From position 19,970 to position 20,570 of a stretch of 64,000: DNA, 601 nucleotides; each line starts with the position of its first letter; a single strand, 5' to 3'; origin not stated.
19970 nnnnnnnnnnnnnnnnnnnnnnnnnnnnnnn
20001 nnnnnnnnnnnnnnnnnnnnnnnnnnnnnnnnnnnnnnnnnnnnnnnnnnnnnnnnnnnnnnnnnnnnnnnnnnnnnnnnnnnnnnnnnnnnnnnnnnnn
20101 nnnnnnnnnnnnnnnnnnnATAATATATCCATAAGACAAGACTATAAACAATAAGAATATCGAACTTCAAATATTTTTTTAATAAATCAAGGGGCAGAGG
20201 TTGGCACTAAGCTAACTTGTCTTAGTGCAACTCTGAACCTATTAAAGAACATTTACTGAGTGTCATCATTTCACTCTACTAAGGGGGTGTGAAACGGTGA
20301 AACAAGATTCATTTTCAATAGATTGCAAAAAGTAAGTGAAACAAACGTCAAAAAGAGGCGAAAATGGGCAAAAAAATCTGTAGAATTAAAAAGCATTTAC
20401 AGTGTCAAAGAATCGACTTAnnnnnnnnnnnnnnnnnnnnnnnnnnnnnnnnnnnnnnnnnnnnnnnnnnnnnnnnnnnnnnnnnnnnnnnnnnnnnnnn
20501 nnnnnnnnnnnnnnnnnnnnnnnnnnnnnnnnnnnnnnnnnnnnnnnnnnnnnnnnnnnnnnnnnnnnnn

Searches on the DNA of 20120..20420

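Call 79: search_rna_families(source=window, start=20120, end=20420, threshold=evalue, max_evalue=1)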
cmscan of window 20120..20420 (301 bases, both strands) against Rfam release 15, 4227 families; matches with E-value up to 1: 0.
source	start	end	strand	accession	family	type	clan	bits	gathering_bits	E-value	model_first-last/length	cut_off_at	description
